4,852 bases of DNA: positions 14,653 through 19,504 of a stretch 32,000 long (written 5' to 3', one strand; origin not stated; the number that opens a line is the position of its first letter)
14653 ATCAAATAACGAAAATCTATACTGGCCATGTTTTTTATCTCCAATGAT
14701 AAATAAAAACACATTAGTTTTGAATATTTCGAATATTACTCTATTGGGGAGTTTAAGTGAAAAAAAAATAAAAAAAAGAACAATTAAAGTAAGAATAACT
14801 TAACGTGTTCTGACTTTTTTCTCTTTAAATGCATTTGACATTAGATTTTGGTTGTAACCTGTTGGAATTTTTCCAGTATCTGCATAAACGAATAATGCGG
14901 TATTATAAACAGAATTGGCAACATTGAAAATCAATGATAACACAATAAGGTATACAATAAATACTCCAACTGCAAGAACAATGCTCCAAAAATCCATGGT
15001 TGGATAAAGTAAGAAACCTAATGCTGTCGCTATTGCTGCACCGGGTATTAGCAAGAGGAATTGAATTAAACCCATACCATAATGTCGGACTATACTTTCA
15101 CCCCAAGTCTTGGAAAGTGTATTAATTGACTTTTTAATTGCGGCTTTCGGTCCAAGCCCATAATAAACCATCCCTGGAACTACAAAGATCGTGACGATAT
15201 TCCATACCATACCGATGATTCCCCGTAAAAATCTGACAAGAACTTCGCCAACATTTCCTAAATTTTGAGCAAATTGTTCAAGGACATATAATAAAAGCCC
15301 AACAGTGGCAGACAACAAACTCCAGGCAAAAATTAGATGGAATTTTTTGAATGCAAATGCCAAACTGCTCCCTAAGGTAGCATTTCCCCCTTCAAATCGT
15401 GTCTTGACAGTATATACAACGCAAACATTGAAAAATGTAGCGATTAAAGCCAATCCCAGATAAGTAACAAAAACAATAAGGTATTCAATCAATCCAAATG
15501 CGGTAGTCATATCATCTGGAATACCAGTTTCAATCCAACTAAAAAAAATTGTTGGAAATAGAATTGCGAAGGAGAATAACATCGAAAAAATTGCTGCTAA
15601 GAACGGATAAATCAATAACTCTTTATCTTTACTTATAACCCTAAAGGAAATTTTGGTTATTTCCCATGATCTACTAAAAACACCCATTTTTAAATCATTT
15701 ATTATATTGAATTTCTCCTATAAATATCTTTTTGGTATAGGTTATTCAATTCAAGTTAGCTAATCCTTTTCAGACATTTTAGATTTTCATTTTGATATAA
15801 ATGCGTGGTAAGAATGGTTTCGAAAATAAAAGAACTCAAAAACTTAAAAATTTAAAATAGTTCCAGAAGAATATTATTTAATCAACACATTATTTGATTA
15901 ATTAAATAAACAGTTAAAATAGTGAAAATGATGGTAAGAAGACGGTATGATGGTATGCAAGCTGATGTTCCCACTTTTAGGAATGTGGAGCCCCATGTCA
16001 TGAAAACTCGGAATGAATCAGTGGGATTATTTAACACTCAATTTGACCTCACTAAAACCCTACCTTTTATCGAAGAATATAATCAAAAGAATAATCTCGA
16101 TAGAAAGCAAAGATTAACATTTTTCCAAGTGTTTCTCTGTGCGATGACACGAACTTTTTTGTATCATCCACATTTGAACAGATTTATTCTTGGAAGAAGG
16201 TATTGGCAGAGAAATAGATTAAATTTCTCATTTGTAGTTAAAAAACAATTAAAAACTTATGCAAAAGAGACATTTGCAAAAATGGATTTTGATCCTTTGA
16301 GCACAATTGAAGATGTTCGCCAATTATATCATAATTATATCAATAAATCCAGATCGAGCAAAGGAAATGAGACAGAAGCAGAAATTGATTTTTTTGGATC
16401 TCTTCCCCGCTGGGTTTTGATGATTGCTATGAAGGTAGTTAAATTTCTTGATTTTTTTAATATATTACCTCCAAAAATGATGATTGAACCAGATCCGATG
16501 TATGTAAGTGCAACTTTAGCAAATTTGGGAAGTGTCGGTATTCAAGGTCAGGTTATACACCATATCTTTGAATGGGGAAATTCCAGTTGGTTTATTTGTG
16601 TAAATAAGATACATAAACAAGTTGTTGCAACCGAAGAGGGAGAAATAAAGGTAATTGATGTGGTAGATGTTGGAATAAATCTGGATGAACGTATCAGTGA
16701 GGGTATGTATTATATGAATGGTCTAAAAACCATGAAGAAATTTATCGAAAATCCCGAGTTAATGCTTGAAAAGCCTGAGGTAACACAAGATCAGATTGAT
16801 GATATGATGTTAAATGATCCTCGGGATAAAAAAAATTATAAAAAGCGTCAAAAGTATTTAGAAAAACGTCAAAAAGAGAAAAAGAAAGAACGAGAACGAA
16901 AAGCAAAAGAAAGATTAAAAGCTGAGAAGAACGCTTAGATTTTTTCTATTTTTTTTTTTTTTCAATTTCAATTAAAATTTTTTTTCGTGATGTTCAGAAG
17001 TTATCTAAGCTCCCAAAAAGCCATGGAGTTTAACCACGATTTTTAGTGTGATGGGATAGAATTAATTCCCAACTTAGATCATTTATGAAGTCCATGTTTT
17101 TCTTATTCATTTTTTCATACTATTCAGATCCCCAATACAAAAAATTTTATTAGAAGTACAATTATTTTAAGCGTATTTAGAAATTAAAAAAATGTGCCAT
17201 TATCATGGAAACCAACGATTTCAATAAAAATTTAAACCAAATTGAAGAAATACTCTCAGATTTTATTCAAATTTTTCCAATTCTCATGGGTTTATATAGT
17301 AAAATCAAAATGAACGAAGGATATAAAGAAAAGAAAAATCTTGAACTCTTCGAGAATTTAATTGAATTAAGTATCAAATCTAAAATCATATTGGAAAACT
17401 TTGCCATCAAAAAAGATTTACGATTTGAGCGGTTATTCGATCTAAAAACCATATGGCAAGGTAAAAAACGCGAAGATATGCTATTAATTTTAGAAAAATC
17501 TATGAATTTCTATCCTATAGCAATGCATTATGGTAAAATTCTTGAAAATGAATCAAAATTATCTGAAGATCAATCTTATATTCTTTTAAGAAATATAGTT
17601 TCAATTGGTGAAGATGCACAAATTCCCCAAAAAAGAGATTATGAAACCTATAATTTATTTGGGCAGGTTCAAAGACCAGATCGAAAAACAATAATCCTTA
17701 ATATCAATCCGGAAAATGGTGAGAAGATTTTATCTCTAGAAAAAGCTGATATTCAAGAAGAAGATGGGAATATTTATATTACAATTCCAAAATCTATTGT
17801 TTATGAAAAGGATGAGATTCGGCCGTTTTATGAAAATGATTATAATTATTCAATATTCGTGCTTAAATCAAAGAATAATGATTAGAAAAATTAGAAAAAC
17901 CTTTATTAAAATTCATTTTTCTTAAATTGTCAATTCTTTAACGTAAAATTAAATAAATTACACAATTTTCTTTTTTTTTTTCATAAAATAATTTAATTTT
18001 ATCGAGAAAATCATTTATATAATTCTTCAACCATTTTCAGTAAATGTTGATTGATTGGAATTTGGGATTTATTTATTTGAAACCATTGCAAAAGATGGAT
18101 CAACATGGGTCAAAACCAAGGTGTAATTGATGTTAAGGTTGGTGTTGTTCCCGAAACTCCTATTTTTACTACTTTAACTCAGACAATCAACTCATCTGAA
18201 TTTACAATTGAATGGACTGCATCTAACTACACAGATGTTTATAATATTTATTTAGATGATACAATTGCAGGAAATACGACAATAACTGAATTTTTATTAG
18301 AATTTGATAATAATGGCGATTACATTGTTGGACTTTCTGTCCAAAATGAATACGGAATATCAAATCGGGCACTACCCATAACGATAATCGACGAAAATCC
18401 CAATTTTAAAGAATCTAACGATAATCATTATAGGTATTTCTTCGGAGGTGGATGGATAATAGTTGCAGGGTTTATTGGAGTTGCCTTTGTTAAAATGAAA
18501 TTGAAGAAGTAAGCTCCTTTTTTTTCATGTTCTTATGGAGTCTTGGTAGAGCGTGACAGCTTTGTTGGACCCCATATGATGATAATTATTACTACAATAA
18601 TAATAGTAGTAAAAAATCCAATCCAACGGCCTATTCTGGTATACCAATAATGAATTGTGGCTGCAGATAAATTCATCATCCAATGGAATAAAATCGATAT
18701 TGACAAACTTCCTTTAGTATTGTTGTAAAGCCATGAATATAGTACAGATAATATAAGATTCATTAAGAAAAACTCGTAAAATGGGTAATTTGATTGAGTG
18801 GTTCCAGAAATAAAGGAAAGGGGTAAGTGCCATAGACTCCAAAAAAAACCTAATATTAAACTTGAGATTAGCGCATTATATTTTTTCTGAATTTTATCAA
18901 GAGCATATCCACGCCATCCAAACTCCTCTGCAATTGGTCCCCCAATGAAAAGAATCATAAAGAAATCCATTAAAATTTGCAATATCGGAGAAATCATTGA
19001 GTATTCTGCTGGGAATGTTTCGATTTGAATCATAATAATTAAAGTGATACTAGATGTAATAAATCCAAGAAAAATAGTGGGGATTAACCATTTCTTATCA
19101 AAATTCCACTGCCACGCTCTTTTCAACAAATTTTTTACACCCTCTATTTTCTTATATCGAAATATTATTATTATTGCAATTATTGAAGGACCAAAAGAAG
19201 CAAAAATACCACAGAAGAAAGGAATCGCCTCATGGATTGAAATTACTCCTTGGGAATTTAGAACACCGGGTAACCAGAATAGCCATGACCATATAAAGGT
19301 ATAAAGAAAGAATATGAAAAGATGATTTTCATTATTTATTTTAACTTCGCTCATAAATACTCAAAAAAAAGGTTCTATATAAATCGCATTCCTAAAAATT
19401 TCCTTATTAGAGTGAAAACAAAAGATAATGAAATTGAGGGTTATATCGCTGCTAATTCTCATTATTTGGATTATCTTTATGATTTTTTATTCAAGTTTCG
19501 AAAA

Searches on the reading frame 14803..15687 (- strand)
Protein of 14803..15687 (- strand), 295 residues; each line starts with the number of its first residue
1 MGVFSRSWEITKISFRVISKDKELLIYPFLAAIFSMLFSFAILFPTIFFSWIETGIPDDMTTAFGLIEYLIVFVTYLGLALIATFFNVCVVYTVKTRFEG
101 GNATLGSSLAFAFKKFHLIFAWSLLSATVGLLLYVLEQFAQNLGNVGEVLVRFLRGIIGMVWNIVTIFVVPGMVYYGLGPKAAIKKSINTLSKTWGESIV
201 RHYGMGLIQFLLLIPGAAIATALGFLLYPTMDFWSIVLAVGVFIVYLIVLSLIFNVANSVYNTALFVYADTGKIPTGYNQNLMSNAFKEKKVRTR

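Call 33: search_protein_families(library=pfam, proteins=[window:14803-15687:-], max_evalue=0.001)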
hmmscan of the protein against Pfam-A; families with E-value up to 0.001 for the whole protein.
window:14803-15687:- (295 aa): 1 family
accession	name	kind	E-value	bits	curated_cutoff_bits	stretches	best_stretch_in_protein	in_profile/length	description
PF19656.5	DUF6159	-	3.8e-28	99.2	27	1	67-273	2-201/204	Family of unknown function (DUF6159)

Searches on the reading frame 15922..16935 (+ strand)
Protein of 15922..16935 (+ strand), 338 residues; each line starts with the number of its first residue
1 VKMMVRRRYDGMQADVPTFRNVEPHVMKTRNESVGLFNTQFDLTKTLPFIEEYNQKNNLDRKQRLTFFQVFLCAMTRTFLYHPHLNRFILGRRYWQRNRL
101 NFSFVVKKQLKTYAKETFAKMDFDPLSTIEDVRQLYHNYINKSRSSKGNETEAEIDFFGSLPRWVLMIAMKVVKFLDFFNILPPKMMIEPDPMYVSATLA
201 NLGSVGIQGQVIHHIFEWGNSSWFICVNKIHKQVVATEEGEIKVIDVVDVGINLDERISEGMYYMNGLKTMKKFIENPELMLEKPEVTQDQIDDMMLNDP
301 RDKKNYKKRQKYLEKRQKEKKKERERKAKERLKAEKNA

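Call 33: search_protein_families(library=pfam, proteins=[window:15922-16935:+], max_evalue=0.001)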
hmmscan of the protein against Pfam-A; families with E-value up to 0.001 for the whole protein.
window:15922-16935:+ (338 aa): 1 family
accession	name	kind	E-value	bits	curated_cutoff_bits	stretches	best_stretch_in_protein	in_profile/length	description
PF00198.28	2-oxoacid_dh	-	1.7e-11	44.5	23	1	197-282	150-231/232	2-oxoacid dehydrogenases acyltransferase (catalytic domain)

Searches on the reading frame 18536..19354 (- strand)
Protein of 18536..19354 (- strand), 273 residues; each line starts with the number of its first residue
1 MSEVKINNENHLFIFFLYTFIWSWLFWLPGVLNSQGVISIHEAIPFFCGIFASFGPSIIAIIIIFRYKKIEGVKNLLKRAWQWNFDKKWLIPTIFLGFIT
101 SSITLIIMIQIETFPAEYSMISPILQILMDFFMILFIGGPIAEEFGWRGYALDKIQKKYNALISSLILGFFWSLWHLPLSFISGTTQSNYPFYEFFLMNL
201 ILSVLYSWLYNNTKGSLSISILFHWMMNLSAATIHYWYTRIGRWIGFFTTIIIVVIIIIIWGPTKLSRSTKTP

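Call 33: search_protein_families(library=pfam, proteins=[window:18536-19354:-], max_evalue=0.001)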
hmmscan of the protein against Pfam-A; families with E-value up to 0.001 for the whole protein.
window:18536-19354:- (273 aa): 1 family
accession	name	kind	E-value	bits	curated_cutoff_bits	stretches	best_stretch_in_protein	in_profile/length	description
PF02517.21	Rce1-like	-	1e-17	64.6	22.4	1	131-229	7-92/93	Type II CAAX prenyl endopeptidase Rce1-like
